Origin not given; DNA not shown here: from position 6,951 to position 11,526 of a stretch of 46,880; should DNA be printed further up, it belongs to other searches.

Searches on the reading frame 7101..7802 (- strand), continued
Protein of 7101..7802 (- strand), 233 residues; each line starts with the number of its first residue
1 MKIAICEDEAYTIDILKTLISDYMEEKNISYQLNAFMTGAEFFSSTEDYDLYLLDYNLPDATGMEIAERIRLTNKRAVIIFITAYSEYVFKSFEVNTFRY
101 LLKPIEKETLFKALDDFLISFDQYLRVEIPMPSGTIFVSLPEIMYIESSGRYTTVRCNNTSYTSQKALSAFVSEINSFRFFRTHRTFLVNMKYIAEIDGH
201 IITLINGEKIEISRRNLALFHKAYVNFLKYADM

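Call 63: find_encoding_contigs(protein=P0034, flank=3500, max_places=1)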
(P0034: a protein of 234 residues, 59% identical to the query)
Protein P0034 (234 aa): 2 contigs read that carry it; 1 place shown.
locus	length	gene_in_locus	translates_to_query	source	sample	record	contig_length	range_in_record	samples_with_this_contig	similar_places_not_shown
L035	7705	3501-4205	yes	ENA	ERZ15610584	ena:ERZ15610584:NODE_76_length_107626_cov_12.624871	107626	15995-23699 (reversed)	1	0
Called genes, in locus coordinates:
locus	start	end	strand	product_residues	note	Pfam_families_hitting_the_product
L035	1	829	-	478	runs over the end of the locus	-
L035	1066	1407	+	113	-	PF13560:HTH_31, PF13443:HTH_26 (weak), PF01381:HTH_3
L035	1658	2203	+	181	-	PF04542:Sigma70_r2, PF08281:Sigma70_r4_2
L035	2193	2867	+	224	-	PF14285:DUF4367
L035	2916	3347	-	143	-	-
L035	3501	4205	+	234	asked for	PF00072:Response_reg, PF04397:LytTR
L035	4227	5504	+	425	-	PF14689:SPOB_a, PF02518:HATPase_c, PF14501:HATPase_c_5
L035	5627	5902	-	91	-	-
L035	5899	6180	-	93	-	-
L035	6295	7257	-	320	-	-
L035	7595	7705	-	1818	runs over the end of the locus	PF13306:LRR_5, PF19789:DUF6273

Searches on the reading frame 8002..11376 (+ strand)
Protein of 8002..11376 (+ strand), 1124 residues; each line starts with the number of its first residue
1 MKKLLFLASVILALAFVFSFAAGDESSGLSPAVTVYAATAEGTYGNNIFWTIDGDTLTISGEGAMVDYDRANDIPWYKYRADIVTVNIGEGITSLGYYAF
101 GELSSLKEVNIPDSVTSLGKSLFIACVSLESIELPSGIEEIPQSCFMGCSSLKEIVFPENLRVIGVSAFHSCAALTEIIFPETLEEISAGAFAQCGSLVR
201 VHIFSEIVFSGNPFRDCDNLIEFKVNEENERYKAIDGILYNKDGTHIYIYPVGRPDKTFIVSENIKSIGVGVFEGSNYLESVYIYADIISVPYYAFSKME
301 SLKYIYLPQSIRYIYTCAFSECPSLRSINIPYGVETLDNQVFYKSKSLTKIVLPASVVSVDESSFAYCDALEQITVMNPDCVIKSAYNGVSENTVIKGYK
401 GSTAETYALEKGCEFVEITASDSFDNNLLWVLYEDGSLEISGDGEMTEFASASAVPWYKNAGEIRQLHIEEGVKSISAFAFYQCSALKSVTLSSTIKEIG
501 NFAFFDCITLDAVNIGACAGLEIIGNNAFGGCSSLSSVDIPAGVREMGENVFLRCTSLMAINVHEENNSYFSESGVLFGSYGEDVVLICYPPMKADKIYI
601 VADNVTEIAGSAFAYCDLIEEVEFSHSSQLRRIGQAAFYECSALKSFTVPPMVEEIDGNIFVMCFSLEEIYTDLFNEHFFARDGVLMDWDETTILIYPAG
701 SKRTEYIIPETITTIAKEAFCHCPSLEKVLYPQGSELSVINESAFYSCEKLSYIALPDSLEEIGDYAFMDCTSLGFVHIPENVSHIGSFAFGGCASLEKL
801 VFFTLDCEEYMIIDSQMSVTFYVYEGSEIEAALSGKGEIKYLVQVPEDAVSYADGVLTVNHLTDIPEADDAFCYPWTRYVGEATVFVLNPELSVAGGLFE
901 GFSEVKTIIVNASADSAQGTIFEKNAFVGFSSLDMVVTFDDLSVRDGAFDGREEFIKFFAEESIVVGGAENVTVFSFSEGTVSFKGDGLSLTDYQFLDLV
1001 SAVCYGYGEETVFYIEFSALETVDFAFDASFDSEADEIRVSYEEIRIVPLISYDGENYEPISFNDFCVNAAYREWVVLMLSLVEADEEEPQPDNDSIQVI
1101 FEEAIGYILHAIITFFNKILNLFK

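Call 3: search_protein_families(library=pfam, proteins=[window:8002-11376:+])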
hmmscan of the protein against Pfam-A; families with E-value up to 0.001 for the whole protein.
window:8002-11376:+ (1124 aa): 3 families
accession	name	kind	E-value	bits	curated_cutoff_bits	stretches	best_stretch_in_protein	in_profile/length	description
PF13306.12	LRR_5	-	8.1e-118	388.2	27.7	6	82-198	12-126/127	BspA type Leucine rich repeat region (6 copies)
PF13855.12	LRR_8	-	1e-20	73.7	27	0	137-178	12-54/61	Leucine rich repeat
PF23952.1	LRR_EndoS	-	0.00035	21.2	27.9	0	296-350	55-110/116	Endo-beta-N-acetylglucosaminidase EndoS LRR domain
